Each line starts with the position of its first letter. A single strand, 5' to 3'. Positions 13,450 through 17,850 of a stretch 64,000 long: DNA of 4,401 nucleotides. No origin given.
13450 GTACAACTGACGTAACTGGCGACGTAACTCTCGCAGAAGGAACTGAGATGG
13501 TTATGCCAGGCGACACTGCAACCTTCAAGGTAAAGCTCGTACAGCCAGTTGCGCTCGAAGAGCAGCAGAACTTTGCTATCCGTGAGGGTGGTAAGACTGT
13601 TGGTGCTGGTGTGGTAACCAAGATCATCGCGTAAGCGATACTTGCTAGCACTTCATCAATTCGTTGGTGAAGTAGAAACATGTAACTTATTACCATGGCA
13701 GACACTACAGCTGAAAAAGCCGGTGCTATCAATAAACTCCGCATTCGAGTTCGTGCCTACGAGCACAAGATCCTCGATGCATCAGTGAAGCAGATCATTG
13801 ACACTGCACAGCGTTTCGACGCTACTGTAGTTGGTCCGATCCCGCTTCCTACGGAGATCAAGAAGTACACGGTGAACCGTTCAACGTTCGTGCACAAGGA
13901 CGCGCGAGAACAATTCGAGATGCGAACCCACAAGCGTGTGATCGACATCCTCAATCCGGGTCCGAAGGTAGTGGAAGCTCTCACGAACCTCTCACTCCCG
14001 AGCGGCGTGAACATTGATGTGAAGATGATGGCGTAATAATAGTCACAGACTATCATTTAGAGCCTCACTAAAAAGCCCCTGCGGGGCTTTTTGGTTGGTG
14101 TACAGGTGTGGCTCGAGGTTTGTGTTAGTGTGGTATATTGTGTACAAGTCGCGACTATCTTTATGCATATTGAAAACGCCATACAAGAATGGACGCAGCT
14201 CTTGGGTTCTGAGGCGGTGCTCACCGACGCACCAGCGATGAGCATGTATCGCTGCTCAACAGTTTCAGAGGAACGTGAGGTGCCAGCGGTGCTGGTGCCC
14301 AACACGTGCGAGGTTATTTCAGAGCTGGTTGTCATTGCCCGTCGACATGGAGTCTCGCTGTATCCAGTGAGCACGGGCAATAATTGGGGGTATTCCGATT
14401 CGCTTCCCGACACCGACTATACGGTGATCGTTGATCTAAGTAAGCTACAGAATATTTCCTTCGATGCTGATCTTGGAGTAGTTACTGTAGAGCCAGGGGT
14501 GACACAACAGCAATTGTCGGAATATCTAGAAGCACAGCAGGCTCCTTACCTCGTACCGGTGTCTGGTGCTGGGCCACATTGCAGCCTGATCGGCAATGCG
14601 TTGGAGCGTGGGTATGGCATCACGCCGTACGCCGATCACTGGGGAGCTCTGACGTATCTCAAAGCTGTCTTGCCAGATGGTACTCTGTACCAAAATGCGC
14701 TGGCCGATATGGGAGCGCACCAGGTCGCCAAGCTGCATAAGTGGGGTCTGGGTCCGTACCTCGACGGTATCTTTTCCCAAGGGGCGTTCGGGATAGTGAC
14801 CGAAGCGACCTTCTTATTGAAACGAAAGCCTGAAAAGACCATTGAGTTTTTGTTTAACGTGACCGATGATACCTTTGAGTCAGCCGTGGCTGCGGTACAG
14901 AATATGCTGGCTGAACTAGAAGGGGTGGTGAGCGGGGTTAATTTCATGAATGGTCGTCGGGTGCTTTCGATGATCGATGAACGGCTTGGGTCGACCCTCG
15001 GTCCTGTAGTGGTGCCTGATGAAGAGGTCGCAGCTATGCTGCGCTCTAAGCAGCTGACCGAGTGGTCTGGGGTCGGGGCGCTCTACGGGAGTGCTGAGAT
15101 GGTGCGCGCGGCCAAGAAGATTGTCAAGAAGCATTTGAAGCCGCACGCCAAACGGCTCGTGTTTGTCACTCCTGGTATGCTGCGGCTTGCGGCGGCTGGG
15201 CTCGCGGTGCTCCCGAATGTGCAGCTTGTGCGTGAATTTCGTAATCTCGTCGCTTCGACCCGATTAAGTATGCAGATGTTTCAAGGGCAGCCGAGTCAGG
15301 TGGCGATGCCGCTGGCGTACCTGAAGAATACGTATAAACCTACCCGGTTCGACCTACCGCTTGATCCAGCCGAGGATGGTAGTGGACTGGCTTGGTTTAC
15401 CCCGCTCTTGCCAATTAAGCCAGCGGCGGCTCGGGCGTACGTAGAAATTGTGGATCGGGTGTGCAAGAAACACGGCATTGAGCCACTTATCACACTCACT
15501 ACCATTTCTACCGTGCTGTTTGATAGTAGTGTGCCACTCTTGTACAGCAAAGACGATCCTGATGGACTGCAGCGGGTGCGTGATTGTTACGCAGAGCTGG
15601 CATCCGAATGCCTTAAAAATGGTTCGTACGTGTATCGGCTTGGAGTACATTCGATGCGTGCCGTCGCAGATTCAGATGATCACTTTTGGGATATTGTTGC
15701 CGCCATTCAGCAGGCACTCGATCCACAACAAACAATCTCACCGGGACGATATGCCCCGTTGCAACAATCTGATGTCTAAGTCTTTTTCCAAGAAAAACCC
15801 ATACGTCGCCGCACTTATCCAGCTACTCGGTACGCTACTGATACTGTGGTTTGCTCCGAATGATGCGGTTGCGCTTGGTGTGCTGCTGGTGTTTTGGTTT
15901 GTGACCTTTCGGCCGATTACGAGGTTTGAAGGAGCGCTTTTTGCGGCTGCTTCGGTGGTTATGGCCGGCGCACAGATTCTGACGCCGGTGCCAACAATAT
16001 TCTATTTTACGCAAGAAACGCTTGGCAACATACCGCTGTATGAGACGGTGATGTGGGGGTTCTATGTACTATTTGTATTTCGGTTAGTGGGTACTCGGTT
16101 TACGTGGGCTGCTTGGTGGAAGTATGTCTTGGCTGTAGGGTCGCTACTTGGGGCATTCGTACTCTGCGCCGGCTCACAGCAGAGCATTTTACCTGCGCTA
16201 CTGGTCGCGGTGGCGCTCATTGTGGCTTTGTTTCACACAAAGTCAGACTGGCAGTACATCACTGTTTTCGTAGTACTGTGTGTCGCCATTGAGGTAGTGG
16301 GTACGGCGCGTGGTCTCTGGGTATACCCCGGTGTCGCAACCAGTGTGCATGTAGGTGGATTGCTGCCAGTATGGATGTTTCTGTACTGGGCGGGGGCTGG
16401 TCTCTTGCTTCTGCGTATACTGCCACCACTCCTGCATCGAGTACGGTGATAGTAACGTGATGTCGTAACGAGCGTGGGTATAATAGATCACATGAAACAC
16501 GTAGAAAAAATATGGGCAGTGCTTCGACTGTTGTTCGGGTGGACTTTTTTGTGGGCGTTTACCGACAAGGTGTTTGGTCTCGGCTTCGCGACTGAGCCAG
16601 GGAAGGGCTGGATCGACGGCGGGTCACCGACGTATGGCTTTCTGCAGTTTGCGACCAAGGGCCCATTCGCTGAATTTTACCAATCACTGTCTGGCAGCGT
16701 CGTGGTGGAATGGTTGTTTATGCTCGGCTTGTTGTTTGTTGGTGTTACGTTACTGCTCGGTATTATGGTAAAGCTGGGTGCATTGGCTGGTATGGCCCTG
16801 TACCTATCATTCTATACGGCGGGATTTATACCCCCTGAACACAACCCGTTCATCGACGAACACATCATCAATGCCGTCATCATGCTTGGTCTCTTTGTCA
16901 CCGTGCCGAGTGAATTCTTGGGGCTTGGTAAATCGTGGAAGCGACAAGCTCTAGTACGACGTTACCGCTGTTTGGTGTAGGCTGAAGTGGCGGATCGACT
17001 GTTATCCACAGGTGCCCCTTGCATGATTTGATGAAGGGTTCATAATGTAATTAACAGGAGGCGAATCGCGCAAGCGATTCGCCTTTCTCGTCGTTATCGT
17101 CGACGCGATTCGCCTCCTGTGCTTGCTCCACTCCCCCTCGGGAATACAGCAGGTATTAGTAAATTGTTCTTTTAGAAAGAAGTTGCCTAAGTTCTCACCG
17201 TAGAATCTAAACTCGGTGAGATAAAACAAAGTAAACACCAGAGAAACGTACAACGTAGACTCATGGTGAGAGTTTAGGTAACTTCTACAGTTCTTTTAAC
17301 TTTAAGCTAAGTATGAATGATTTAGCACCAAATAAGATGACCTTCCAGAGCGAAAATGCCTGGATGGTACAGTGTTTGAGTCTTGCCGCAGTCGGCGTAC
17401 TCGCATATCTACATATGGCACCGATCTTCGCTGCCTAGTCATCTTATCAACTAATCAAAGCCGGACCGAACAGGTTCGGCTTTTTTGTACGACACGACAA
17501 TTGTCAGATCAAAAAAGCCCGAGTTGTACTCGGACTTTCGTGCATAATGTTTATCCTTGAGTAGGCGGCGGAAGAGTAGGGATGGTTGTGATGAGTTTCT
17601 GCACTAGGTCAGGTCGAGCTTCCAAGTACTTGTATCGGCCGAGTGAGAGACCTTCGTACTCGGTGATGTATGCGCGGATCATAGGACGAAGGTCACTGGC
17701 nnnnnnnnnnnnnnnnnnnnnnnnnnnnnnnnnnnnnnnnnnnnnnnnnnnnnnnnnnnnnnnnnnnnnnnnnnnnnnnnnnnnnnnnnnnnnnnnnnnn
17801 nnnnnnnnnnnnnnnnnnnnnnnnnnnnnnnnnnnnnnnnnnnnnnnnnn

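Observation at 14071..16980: Redox module wedged behind rpsJ: VAO/PCMH-type flavoprotein oxidase translationally coupled to a 7-TM protein and a DoxX protein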

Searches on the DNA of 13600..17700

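Call 65: search_rna_families(source=window, start=13600, end=17700, threshold=evalue, max_evalue=1)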
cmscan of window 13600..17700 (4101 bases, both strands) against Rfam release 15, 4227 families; matches with E-value up to 1: 0.
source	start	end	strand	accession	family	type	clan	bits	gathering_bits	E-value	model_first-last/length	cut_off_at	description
